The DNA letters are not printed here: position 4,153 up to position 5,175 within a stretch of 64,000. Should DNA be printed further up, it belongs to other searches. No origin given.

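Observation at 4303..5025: BY-kinase-fold protein with the P-loop lysine replaced by alanine, apparently co-transcribed with trpE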

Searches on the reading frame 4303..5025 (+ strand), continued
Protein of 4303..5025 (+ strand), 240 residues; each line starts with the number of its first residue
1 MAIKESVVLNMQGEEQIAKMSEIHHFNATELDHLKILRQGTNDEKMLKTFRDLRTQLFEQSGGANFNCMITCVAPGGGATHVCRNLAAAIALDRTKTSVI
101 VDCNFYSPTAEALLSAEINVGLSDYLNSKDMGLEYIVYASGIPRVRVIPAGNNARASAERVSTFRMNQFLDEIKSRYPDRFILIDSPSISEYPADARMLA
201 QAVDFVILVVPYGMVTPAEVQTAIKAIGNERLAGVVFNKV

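Call 21: search_protein_families(library=ncbifam, proteins=[P0121, P0123, P0127, P0137, P0157, P0171, P0193, P0213, P0246, P0267], max_evalue=1e-10)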
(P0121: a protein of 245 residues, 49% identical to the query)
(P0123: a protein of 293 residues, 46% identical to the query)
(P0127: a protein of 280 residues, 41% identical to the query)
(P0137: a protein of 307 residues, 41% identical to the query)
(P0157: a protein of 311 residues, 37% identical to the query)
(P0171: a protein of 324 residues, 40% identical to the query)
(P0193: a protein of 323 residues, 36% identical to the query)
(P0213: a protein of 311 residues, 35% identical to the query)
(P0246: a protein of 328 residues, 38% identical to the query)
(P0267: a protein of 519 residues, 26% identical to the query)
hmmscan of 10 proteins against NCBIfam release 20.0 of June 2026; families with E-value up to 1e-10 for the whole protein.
P0121 (245 aa): 6 families
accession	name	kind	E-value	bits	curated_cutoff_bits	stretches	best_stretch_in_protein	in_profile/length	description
TIGR03018.1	pepcterm_TyrKin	hypoth_equivalog_domain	1.9e-50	171.1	230.65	1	44-243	4-207/207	XrtA-associated tyrosine autokinase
TIGR01007.1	eps_fam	subfamily_domain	2.6e-19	69.6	108.05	1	55-234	3-177/204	polysaccharide biosynthesis tyrosine autokinase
NF008568.0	PRK11519.1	equivalog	4.2e-16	58.3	1068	1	49-219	504-670/720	tyrosine-protein kinase Wzc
TIGR03029.1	EpsG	equivalog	4.7e-15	55.5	313.8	1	49-216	81-244/274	chain length determinant protein tyrosine kinase EpsG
TIGR01005.1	eps_transp_fam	subfamily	5.9e-14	51.2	411.7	1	51-232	526-703/754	exopolysaccharide transport protein family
NF007350.0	PRK09841.1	equivalog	8.4e-13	47.3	1248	1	43-230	501-686/726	tyrosine-protein kinase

P0123 (293 aa): 6 families
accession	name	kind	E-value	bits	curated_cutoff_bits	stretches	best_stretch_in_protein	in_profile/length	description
TIGR03018.1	pepcterm_TyrKin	hypoth_equivalog_domain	3.6e-57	193.1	230.65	1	84-285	1-207/207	XrtA-associated tyrosine autokinase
TIGR01007.1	eps_fam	subfamily_domain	6.1e-26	91.2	108.05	1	97-286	2-189/204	polysaccharide biosynthesis tyrosine autokinase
NF008568.0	PRK11519.1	equivalog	1e-20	73.6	1068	1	96-275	508-684/720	tyrosine-protein kinase Wzc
TIGR03029.1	EpsG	equivalog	7.4e-18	64.7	313.8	1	71-272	59-255/274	chain length determinant protein tyrosine kinase EpsG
NF007350.0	PRK09841.1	equivalog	6.3e-15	54.3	1248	1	87-274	504-688/726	tyrosine-protein kinase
TIGR01005.1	eps_transp_fam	subfamily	8.6e-14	50.7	411.7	1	86-285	518-716/754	exopolysaccharide transport protein family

P0127 (280 aa): 6 families
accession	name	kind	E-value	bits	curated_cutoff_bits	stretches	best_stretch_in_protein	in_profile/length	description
TIGR03018.1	pepcterm_TyrKin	hypoth_equivalog_domain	5.3e-61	205.5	230.65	1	70-271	1-207/207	XrtA-associated tyrosine autokinase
TIGR01007.1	eps_fam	subfamily_domain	2.4e-27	95.8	108.05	1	84-272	3-189/204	polysaccharide biosynthesis tyrosine autokinase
NF008568.0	PRK11519.1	equivalog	1.8e-14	52.9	1068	1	99-259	526-682/720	tyrosine-protein kinase Wzc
TIGR03029.1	EpsG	equivalog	1.3e-13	50.7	313.8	1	68-244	71-244/274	chain length determinant protein tyrosine kinase EpsG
TIGR01005.1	eps_transp_fam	subfamily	3.2e-13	48.8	411.7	1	103-271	550-716/754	exopolysaccharide transport protein family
NF007350.0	PRK09841.1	equivalog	6.1e-13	47.8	1248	1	84-270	515-695/726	tyrosine-protein kinase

P0137 (307 aa): 6 families
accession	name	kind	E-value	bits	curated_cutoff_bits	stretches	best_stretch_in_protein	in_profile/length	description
TIGR03018.1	pepcterm_TyrKin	hypoth_equivalog_domain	1.8e-53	180.9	230.65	1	69-269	2-207/207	XrtA-associated tyrosine autokinase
TIGR01007.1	eps_fam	subfamily_domain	1.6e-24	86.6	108.05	1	81-270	2-189/204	polysaccharide biosynthesis tyrosine autokinase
TIGR03029.1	EpsG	equivalog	2.9e-20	72.6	313.8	1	76-270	81-274/274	chain length determinant protein tyrosine kinase EpsG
NF008568.0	PRK11519.1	equivalog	2e-16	59.4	1068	1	77-249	505-674/720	tyrosine-protein kinase Wzc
TIGR01005.1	eps_transp_fam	subfamily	2.3e-14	52.6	411.7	1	78-269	526-716/754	exopolysaccharide transport protein family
NF007350.0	PRK09841.1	equivalog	2.4e-12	45.8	1248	1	78-255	511-685/726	tyrosine-protein kinase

P0157 (311 aa): 6 families
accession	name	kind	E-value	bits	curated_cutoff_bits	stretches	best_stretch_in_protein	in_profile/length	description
TIGR03018.1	pepcterm_TyrKin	hypoth_equivalog_domain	2.1e-59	200.4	230.65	1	71-272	1-207/207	XrtA-associated tyrosine autokinase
TIGR01007.1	eps_fam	subfamily_domain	8.5e-25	87.5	108.05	1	84-273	2-189/204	polysaccharide biosynthesis tyrosine autokinase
TIGR03029.1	EpsG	equivalog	5.9e-23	81.4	313.8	1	79-246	81-245/274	chain length determinant protein tyrosine kinase EpsG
NF007350.0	PRK09841.1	equivalog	2.2e-17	62.5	1248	1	82-262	512-689/726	tyrosine-protein kinase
NF008568.0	PRK11519.1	equivalog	2.7e-17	62.2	1068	1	83-270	508-694/720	tyrosine-protein kinase Wzc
TIGR01005.1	eps_transp_fam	subfamily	2.1e-14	52.7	411.7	1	81-272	526-716/754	exopolysaccharide transport protein family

P0171 (324 aa): 6 families
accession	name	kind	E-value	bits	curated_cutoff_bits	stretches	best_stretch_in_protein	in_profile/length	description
TIGR03018.1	pepcterm_TyrKin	hypoth_equivalog_domain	4.2e-53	179.8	230.65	1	80-279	3-207/207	XrtA-associated tyrosine autokinase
TIGR01007.1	eps_fam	subfamily_domain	2.4e-28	99.1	108.05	1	91-280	2-189/204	polysaccharide biosynthesis tyrosine autokinase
NF007350.0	PRK09841.1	equivalog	2.6e-22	78.8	1248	1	87-268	510-688/726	tyrosine-protein kinase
NF008568.0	PRK11519.1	equivalog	2.2e-20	72.4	1068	1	64-269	482-684/720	tyrosine-protein kinase Wzc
TIGR03029.1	EpsG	equivalog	5.2e-20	71.7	313.8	1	72-251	67-243/274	chain length determinant protein tyrosine kinase EpsG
TIGR01005.1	eps_transp_fam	subfamily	8.6e-16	57.3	411.7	1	89-303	527-740/754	exopolysaccharide transport protein family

P0193 (323 aa): 6 families
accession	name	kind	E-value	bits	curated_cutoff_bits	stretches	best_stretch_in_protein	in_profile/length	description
TIGR03018.1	pepcterm_TyrKin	hypoth_equivalog_domain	9.3e-58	195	230.65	1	77-278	1-207/207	XrtA-associated tyrosine autokinase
TIGR01007.1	eps_fam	subfamily_domain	1.2e-26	93.5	108.05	1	90-280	2-190/204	polysaccharide biosynthesis tyrosine autokinase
NF008568.0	PRK11519.1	equivalog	1.2e-20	73.3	1068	1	86-269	505-685/720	tyrosine-protein kinase Wzc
NF007350.0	PRK09841.1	equivalog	2.2e-20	72.4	1248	1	81-269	505-690/726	tyrosine-protein kinase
TIGR03029.1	EpsG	equivalog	9.6e-20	70.9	313.8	1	86-251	82-244/274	chain length determinant protein tyrosine kinase EpsG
TIGR01005.1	eps_transp_fam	subfamily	1e-17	63.7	411.7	1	78-278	517-716/754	exopolysaccharide transport protein family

P0213 (311 aa): 6 families
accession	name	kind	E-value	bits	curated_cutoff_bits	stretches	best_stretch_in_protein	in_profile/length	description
TIGR03018.1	pepcterm_TyrKin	hypoth_equivalog_domain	2.1e-47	161.1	230.65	1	91-280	13-207/207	XrtA-associated tyrosine autokinase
TIGR01007.1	eps_fam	subfamily_domain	4.7e-21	75.3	108.05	1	94-281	4-189/204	polysaccharide biosynthesis tyrosine autokinase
TIGR03029.1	EpsG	equivalog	3.1e-19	69.2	313.8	1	66-259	60-252/274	chain length determinant protein tyrosine kinase EpsG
NF007350.0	PRK09841.1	equivalog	5.3e-18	64.5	1248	1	80-271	499-690/726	tyrosine-protein kinase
TIGR01005.1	eps_transp_fam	subfamily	1e-17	63.6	411.7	1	87-271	521-705/754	exopolysaccharide transport protein family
NF008568.0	PRK11519.1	equivalog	1.1e-16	60.2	1068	1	78-268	495-682/720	tyrosine-protein kinase Wzc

P0246 (328 aa): 6 families
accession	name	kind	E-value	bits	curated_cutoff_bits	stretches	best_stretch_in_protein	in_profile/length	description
TIGR03018.1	pepcterm_TyrKin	hypoth_equivalog_domain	1.1e-51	175.1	230.65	1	96-286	13-207/207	XrtA-associated tyrosine autokinase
TIGR01005.1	eps_transp_fam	subfamily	2.9e-23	82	411.7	1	78-275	511-703/754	exopolysaccharide transport protein family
TIGR01007.1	eps_fam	subfamily_domain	4.6e-23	81.8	108.05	1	96-286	1-188/204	polysaccharide biosynthesis tyrosine autokinase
TIGR03029.1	EpsG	equivalog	4e-20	72.1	313.8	1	84-266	73-251/274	chain length determinant protein tyrosine kinase EpsG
NF008568.0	PRK11519.1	equivalog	1e-13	50.4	1068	1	93-260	505-668/720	tyrosine-protein kinase Wzc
NF007350.0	PRK09841.1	equivalog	1.3e-13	49.9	1248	1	90-274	507-687/726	tyrosine-protein kinase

P0267 (519 aa): 9 families
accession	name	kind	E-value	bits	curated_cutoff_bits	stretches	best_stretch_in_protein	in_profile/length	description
TIGR03018.1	pepcterm_TyrKin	hypoth_equivalog_domain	3.7e-87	291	230.65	2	297-497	2-207/207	XrtA-associated tyrosine autokinase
TIGR01007.1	eps_fam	subfamily_domain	7.3e-54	182.4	108.05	2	308-512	1-203/204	polysaccharide biosynthesis tyrosine autokinase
NF008568.0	PRK11519.1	equivalog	1.1e-41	142.9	1068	2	290-512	489-711/720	tyrosine-protein kinase Wzc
TIGR03029.1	EpsG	equivalog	1.6e-40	139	313.8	2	292-495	69-271/274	chain length determinant protein tyrosine kinase EpsG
TIGR01005.1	eps_transp_fam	subfamily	7.5e-40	136.8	411.7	1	301-504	521-723/754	exopolysaccharide transport protein family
NF007350.0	PRK09841.1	equivalog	3.3e-34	118.1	1248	2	309-506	514-710/726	tyrosine-protein kinase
NF047398.1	AAA_KGGVGR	domain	3.6e-16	60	90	0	328-484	4-187/190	KGGVGR-motif variant AAA ATPase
NF041136.1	MrpORP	equivalog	6.3e-15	55.3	450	0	326-495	5-174/365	iron-sulfur cluster carrier protein MrpORP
TIGR01968.1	minD_bact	equivalog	1.7e-12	47.2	212.9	0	327-486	2-158/261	septum site-determining protein MinD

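Call 28: find_related_loci(query=A2, collection=genome_contigs, flank=10000)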
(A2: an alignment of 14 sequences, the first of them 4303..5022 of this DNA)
Query A2 (240 aa) in genome_contigs; peptide patterns used: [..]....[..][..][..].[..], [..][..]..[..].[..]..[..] (x = any residue, [..] = any of these).
65 stretches matched a pattern; 35 encode a relative of the query (tblastn E <= 1e-3); 35 distinct loci.
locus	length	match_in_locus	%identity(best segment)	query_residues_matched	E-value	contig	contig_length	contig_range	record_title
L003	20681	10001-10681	63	12-238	2e-101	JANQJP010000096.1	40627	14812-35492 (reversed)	MAG: Cellvibrionaceae bacterium isolate PL25a_bin.119 k99_3736120, whole genome shotgun sequence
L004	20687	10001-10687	62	12-240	1e-100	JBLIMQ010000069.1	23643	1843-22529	MAG: Flavobacteriales bacterium isolate 3300053785_72 Ga0535658_0004479, whole genome shotgun sequence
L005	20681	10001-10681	61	12-238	8e-100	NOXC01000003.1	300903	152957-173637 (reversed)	Cellvibrionaceae bacterium AOL6 contig00003, whole genome shotgun sequence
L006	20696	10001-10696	57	9-240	5e-97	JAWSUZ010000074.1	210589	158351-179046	MAG: Agarilytica sp. isolate AMN13_PHB_gam1 T50P3HB_contig_162, whole genome shotgun sequence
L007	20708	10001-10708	57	5-240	1e-96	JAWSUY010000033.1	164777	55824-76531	MAG: Agarilytica sp. isolate BHT04_PHB_gam1 A6P3HB_contig_375, whole genome shotgun sequence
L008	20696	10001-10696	58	9-240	8e-96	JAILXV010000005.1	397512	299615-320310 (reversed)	MAG: Agarilytica sp. isolate PHBVgamm3 PHBVgamm3_contig_5, whole genome shotgun sequence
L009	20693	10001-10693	57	10-240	3e-95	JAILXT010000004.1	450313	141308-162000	MAG: Agarilytica sp. isolate PHBVgamm1 PHBVgamm1_contig_4, whole genome shotgun sequence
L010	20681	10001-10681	59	14-240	3e-92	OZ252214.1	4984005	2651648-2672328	MAG: Cellvibrionaceae bacterium isolate 55a8bffa-a2ad-4596-9e63-39a54d4c2177 genome assembly, chromosome: 1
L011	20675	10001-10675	57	14-238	4e-90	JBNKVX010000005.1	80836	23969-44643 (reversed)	MAG: Cellvibrionaceae bacterium isolate A1.bin.9.strict NODE_5_length_80836_cov_5.819537, whole genome shotgun sequence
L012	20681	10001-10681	57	14-240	1e-88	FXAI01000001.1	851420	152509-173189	Alteromonadaceae bacterium Bs31 genome assembly, contig: K381DRAFT_scaffold00001.1, whole genome shotgun sequence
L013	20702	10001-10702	53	5-238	2e-85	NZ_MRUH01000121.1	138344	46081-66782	Teredinibacter waterburyi strain Bs02 Contig108.2, whole genome shotgun sequence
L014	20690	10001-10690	53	9-238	7e-85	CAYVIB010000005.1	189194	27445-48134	MAG TPA_asm: uncultured Cellvibrionaceae bacterium isolate SRP263527_co1_23 genome assembly, contig: NODE_23_length_1891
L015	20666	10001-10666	52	16-238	3e-79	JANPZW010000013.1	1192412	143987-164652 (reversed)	MAG: Cellvibrionaceae bacterium isolate 26_gen_w_cov.11 c550, whole genome shotgun sequence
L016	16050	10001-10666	52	16-238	3e-78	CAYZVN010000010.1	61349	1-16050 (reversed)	MAG TPA_asm: uncultured Saccharophagus sp. isolate SRP220891_co3_99 genome assembly, contig: NODE_338_length_61349_cov_7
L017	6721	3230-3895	52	16-238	3e-78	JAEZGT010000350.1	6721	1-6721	MAG: Proteobacteria bacterium isolate OH_CDB_110 k127_585082, whole genome shotgun sequence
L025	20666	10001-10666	50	16-238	8e-75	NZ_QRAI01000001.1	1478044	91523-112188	Saccharophagus sp. K07 contig_0000001, whole genome shotgun sequence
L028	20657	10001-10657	45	17-236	1e-63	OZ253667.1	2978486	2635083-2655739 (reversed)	MAG: Pseudomonadales bacterium isolate 63016862-6bb9-48ac-953a-1078e37594a0 genome assembly, chromosome: 1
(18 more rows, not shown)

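Call 31: search_protein_families(library=ncbifam, proteins=[L028:7750-8364:+, L028:8368-9894:+, L028:9956-10669:+, L028:10741-12264:+, L028:12290-13405:-, L028:13559-14992:+, L028:15154-17019:-, L028:17022-18203:-, L028:18357-19454:+, L028:5734-7383:-], max_evalue=0.00001)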
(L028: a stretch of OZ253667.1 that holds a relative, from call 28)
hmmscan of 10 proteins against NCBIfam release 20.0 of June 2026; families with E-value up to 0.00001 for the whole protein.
L028:7750-8364:+ (204 aa): 4 families
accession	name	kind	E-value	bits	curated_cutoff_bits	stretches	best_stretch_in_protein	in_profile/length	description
TIGR03027.2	pepcterm_export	equivalog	2.8e-60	202.8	180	1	38-204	2-169/169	XrtA/PEP-CTERM system exopolysaccharide export protein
NF041843.1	EpsY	equivalog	2.6e-21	75.8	320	1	36-198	50-209/211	exopolysaccharide export protein EpsY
NF011658.0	PRK15078.1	subfamily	1.5e-20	73.3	333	1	37-201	83-251/380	polysaccharide export protein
TIGR03028.1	EpsE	equivalog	1.5e-17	63.7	262.65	1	38-199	1-159/239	polysaccharide export protein EpsE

L028:8368-9894:+ (508 aa): 1 family
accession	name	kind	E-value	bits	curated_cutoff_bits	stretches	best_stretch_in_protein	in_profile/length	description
TIGR03007.1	pepcterm_ChnLen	equivalog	1.5e-83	280.7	278.85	1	10-496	3-493/498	XrtA system polysaccharide chain length determinant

L028:9956-10669:+ (237 aa): 6 families
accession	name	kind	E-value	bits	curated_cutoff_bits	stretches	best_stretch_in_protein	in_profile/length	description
TIGR03018.1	pepcterm_TyrKin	hypoth_equivalog_domain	5.6e-53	179.4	230.65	1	36-236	2-207/207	XrtA-associated tyrosine autokinase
TIGR01007.1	eps_fam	subfamily_domain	7.1e-19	68.2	108.05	1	48-236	2-188/204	polysaccharide biosynthesis tyrosine autokinase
NF008568.0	PRK11519.1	equivalog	2.5e-16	59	1068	1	44-226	505-684/720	tyrosine-protein kinase Wzc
TIGR01005.1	eps_transp_fam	subfamily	1.5e-14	53.2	411.7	1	47-236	528-716/754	exopolysaccharide transport protein family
NF007350.0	PRK09841.1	equivalog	2.4e-13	49.1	1248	1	45-225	511-688/726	tyrosine-protein kinase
TIGR03029.1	EpsG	equivalog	3.6e-13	49.3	313.8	1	44-217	82-249/274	chain length determinant protein tyrosine kinase EpsG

L028:10741-12264:+ (507 aa): 10 families
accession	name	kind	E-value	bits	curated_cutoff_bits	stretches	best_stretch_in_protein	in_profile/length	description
TIGR03109.2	exosort_XrtA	exception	3.4e-49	167.6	208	1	17-274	2-260/261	exosortase A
NF038142.1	exosort_XrtW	exception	2.8e-36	124.9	425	1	16-483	3-470/494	exosortase W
TIGR02602.1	8TM_EpsH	subfamily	7.8e-34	117.3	105.55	1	39-268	3-235/241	exosortase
TIGR04152.1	exosort_VPLPA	exception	6.9e-26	91.4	400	1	39-426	3-399/486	VPLPA-CTERM-specific exosortase XrtD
TIGR04178.1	exo_archaeo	signature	1e-15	57.8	23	1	179-273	1-94/97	exosortase/archaeosortase family protein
NF035943.2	exosort_XrtV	exception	4.1e-09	36.1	313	1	22-238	9-231/270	exosortase V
TIGR04476.1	exosort_XrtN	exception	3.1e-08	33.2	200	1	59-290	40-264/406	exosortase N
NF033770.1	exosort_XrtT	exception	5.4e-08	31.8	250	1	33-288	16-282/472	exosortase T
NF033464.1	cyanoexo_CrtC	exception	7.4e-08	32.3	225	1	121-236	120-238/278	cyanoexosortase C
TIGR04151.1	exosort_VPDSG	exception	1.5e-06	27.8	300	1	46-275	58-301/306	VPDSG-CTERM-specific exosortase XrtC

L028:12290-13405:- (371 aa): 0 families

L028:13559-14992:+ (477 aa): 10 families
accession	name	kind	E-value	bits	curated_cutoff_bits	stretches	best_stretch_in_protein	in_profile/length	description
TIGR03025.1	EPS_sugtrans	subfamily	5.3e-122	408.2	295.55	1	26-476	2-444/445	exopolysaccharide biosynthesis polyprenyl glycosylphosphotransferase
TIGR03023.1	WcaJ_sugtrans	equivalog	2.6e-103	346.8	410.75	1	26-476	2-452/453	undecaprenyl-phosphate glucose phosphotransferase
TIGR03022.1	WbaP_sugtrans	subfamily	5.3e-90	302.9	403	1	25-476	3-455/456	undecaprenyl-phosphate galactose phosphotransferase WbaP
NF041877.1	EPS_EpsZ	equivalog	7.9e-86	288.5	800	1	123-477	102-459/459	exopolysaccharide biosynthesis polyisoprenyl-phosphate hexose-1-phosphate transferase EpsZ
TIGR03013.1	EpsB_2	subfamily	4.8e-70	236.8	393.35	1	28-476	8-442/443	TIGR03013 family XrtA/PEP-CTERM system glycosyltransferase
NF052601.1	undeca_RfbP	equivalog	1.6e-61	207.7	330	1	281-474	43-239/244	undecaprenyl-phosphate galactose phosphotransferase family protein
NF050817.1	PolSacchBiosHfsE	equivalog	2e-47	162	750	1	63-471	53-460/467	polysaccharide biosynthesis protein HfsE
NF011751.0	PRK15204.1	equivalog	5.9e-47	160.3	907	1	281-476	278-475/476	undecaprenyl-phosphate galactose phosphotransferase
NF007518.0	PRK10124.1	equivalog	5.5e-46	157.2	684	1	82-474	80-461/464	undecaprenyl-phosphate glucose phosphotransferase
NF045514.1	glycotran_HepC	equivalog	6.8e-26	90.9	140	1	276-407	110-216/220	heterocyst development glycosyltransferase HepC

L028:15154-17019:- (621 aa): 9 families
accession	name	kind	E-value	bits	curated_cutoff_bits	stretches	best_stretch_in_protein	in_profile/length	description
TIGR01536.1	asn_synth_AEB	equivalog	1.4e-114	383.9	267.1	1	2-553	1-517/517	asparagine synthase (glutamine-hydrolyzing)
TIGR03108.1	eps_aminotran_1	hypoth_equivalog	2.5e-100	337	816.9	1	1-614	1-622/628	XrtA/PEP-CTERM system amidotransferase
TIGR03104.1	trio_amidotrans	equivalog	1.3e-83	281.3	570.1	2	1-380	1-384/589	N-acetylglutaminylglutamine amidotransferase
NF006949.0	PRK09431.1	equivalog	5.1e-74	249.8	499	3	1-167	1-168/554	asparagine synthase B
NF033535.1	lass_lactam_cya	exception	8.1e-48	163.4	525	2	9-371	13-374/668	lasso peptide isopeptide bond-forming cyclase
NF033561.1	macrolact_Ik_Al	subfamily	1.6e-13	50.2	300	1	119-553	80-492/561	albusnodin/ikarugamycin family macrolactam cyclase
TIGR01134.1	purF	equivalog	7.4e-07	28.9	350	0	44-161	66-196/432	amidophosphoribosyltransferase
TIGR00364.1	TIGR00364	equivalog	1.1e-06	28.4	150.3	1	264-327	3-65/201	7-cyano-7-deazaguanine synthase QueC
NF001484.0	PRK00331.1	subfamily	1.4e-06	27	381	0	43-167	66-201/601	isomerizing glutamine--fructose-6-phosphate transaminase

L028:17022-18203:- (393 aa): 0 families

L028:18357-19454:+ (365 aa): 0 families

L028:5734-7383:- (549 aa): 7 families
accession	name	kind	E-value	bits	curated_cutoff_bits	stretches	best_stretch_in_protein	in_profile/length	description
NF001211.0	PRK00179.1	equivalog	5.7e-215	714.9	492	1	11-547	5-542/544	glucose-6-phosphate isomerase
NF010695.0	PRK14095.1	equivalog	2.3e-114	382.9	703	1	26-531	19-519/536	glucose-6-phosphate isomerase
NF010696.0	PRK14096.1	equivalog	2.8e-65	220.8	671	1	51-521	19-461/528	glucose-6-phosphate isomerase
NF003016.0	PRK03868.1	equivalog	8.8e-40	136.8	487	1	116-517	34-402/410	glucose-6-phosphate isomerase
NF010697.0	PRK14097.1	equivalog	1.7e-23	82.9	443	1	97-528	25-435/448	glucose-6-phosphate isomerase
NF040629.1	PGI_Meth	equivalog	9.5e-19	67.8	350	1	147-399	61-294/396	glucose-6-phosphate isomerase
NF007080.0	PRK09533.1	equivalog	1.2e-18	66.4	712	1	145-361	454-667/949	bifunctional transaldolase/phosoglucose isomerase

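Call 34: predict_structure(alignment_id=A1)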
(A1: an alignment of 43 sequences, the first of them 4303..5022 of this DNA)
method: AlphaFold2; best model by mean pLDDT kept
length: 240 residues; sequences in the alignment: 43
mean_pLDDT: 87.3   pTM: 0.84
mean pLDDT of the five models: 87.3, 87.1, 86.8, 86.1, 85.7
residues with pLDDT >= 90: 153; 70-90: 63; 50-70: 4; < 50: 20
segments of 3 or more residues with pLDDT < 50: 1-11, 16-22
pLDDT, mean of each block of 10 residues (from residue 1): 46 47 75 89 90 94 94 94 96 92 93 84 91 91 93 84 88 89 96 93 96 94 95 90
secondary structure, 60 per line:
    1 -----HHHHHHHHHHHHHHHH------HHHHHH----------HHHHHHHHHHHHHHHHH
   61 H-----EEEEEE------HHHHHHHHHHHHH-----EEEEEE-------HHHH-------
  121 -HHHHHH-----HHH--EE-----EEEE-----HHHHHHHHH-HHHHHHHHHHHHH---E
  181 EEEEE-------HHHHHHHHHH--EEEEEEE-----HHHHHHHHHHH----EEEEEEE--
elements in order: H6-21 H28-33 H44-61 E67-72 H79-91 E97-102 H110-113 H122-127 E145-148 H154-162 H164-176 E180-185 H193-202 E205-211 H217-227 E232-238

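Call 39: find_homologous_proteins(query=L025:10721-12259:+, max_evalue=1e-10)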
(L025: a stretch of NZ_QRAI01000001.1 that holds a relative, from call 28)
Query L025:10721-12259:+ (513 aa): 117 proteins with E <= 1e-10 among 8000 candidates.
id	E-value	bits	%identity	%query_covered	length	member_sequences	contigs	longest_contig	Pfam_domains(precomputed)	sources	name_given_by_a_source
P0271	0.0e+0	1065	100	99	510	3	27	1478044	-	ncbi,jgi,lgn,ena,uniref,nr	ncbi:chain length-determining protein [Saccharophagus sp. K07]|uniref:XrtA system polysaccharide cha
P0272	6.7e-260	881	81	99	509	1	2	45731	-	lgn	-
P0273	5.0e-257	871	79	99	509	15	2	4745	-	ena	-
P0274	1.0e-255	867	80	99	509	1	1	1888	-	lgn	-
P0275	2.6e-255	866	79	99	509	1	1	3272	-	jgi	jgi:polysaccharide chain length determinant protein (PEP-CTERM system associated)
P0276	4.8e-255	865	78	99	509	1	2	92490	-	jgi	jgi:polysaccharide chain length determinant protein, PEP-CTERM locus subfamily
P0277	1.1e-254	863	79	99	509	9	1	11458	-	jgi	jgi:polysaccharide chain length determinant protein (PEP-CTERM system associated)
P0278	4.2e-254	862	78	99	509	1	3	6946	-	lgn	-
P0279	6.1e-254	861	78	99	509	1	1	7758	-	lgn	-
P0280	7.8e-254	861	77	99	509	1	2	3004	-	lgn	-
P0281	1.1e-253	860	78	99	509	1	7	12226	-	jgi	jgi:polysaccharide chain length determinant protein (PEP-CTERM system associated)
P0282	1.9e-252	856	77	99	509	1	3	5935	-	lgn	-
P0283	1.9e-251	853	78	99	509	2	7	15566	-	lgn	-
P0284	1.4e-249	847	77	99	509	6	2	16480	-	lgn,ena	-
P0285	1.5e-249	847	78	99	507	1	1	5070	-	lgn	-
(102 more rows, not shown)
